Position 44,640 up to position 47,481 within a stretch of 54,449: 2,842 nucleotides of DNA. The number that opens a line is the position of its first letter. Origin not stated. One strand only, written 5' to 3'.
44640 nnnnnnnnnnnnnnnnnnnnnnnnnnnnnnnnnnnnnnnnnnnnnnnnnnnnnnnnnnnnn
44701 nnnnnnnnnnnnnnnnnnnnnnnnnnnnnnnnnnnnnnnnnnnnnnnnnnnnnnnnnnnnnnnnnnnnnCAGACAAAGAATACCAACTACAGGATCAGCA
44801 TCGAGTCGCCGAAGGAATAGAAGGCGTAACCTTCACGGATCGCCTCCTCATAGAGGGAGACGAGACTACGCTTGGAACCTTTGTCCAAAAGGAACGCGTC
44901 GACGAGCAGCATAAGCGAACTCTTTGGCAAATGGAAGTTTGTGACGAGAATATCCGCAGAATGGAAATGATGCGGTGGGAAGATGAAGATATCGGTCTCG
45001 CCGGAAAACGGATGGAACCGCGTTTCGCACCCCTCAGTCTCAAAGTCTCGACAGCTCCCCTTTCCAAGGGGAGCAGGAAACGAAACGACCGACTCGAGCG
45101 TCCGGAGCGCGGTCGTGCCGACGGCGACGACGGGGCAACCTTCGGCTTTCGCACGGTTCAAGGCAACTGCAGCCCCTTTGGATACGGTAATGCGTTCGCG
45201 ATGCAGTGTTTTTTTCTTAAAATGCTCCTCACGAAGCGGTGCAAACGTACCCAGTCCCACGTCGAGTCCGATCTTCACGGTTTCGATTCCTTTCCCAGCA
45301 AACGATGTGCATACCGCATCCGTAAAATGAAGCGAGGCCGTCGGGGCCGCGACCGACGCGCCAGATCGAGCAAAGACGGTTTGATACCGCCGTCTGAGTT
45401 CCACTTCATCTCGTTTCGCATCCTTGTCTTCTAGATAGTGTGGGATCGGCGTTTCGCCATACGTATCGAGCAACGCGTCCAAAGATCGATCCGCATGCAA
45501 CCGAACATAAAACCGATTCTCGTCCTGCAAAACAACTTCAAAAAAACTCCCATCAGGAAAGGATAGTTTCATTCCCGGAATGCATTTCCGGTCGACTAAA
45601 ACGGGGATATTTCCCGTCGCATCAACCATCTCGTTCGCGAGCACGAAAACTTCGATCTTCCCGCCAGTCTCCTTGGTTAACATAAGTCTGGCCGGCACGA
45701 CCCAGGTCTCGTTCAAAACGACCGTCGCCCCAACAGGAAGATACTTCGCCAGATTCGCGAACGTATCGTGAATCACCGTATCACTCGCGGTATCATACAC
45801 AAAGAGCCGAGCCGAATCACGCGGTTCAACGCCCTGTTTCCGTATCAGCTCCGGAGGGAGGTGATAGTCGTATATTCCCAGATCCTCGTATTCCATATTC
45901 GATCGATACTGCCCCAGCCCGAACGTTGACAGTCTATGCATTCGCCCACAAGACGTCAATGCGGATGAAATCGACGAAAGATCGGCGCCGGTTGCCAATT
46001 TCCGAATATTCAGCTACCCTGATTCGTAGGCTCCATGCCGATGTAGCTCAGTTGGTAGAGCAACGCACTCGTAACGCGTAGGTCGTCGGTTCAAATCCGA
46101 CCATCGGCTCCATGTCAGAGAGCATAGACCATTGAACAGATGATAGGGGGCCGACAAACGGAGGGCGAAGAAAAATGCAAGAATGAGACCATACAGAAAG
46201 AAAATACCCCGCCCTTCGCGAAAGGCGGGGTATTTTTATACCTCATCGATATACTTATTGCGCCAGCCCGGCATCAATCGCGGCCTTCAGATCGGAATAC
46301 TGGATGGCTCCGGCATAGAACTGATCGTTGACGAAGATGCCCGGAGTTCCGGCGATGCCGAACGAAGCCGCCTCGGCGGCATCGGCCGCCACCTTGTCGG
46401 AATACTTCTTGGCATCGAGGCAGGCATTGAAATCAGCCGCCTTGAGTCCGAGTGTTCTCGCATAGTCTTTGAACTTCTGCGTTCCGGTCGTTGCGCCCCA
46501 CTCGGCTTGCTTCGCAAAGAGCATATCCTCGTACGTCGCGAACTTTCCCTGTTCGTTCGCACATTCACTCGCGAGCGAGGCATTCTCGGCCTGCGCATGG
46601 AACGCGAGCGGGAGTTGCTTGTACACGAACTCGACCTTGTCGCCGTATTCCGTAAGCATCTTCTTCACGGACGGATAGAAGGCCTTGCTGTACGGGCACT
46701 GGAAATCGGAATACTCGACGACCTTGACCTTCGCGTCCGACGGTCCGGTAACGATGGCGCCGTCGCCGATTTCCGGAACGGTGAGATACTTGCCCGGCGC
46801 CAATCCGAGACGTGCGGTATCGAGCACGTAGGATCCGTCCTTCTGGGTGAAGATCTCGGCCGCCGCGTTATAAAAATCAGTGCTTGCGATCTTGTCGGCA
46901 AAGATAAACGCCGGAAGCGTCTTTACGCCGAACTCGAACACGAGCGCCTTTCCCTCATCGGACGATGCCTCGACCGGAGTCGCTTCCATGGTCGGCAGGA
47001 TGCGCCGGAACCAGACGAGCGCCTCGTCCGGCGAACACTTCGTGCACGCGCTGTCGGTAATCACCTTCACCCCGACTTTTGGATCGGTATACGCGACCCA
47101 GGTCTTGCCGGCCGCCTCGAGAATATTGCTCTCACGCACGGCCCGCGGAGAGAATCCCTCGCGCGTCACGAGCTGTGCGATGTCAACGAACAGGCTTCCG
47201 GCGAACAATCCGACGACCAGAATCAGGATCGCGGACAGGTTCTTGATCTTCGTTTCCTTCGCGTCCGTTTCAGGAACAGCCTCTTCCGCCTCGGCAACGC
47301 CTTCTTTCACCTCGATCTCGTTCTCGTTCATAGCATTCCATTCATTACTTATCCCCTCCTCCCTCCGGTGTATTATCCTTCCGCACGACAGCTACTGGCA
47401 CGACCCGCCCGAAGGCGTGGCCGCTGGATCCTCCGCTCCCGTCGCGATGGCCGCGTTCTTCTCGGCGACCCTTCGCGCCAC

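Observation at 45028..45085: Intergenic palindromic repeat module also present in frame inside queA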

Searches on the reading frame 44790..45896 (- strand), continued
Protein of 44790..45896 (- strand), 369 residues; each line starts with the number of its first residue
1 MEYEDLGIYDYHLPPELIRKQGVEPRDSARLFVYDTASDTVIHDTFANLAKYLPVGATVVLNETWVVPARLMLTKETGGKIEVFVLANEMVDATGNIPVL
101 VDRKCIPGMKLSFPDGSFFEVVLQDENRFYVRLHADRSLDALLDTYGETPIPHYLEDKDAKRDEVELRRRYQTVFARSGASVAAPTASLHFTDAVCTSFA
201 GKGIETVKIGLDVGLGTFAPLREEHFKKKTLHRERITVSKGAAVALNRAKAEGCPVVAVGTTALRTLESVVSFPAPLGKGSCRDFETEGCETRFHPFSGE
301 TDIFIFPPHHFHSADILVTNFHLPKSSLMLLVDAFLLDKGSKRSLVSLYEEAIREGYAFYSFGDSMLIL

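Call 65: predict_structure(alignment_id=A1)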
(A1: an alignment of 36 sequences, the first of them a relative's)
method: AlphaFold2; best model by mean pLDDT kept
length: 369 residues; sequences in the alignment: 36
mean_pLDDT: 79.7   pTM: 0.76
mean pLDDT of the five models: 79.7, 78.2, 77.5, 77.5, 76.7
residues with pLDDT >= 90: 153; 70-90: 119; 50-70: 54; < 50: 43
segments of 3 or more residues with pLDDT < 50: 20-22, 153-156, 158-160, 170-186, 275-289
pLDDT, mean of each block of 10 residues (from residue 1): 90 78 65 97 96 97 66 90 75 73 86 95 85 89 74 50 55 38 50 87 92 62 88 83 95 94 89 53 45 83 85 94 85 96 96 90 84
secondary structure, 60 per line:
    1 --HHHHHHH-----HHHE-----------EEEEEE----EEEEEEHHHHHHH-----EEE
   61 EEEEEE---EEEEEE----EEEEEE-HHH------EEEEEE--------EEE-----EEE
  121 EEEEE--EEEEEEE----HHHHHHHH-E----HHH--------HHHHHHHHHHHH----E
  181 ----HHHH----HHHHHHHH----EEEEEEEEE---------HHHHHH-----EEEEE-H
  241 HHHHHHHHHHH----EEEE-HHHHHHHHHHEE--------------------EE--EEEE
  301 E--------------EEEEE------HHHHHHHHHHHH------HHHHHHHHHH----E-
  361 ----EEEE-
elements in order: H3-9 E30-35 E40-45 H46-52 E58-66 E70-75 E80-85 E96-101 E110-112 E118-125 E128-134 H139-146 H164-175 H185-188 H193-200 E205-213 H223-228 E234-238 H240-251 E256-259 H261-270 E297-301 E316-320 H327-338 H345-354 E365-368

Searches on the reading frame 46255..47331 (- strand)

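Call 57: search_protein_families(library=pfam, proteins=[window:46255-47331:-])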
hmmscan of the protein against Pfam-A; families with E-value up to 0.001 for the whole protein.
window:46255-47331:- (358 aa): 4 families
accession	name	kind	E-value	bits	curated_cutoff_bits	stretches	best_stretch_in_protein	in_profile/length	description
PF13462.12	Thioredoxin_4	-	6.8e-32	111.4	23.2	1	192-354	5-165/165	Thioredoxin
PF01323.26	DSBA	-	5.3e-20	72.5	25.6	2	258-352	95-190/191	DSBA-like thioredoxin domain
PF13192.12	Thioredoxin_3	-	2.3e-05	24.8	24.8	0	314-338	36-59/76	Thioredoxin domain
PF13098.12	Thioredoxin_2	-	3.8e-05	24.4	27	0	201-349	6-101/104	Thioredoxin-like domain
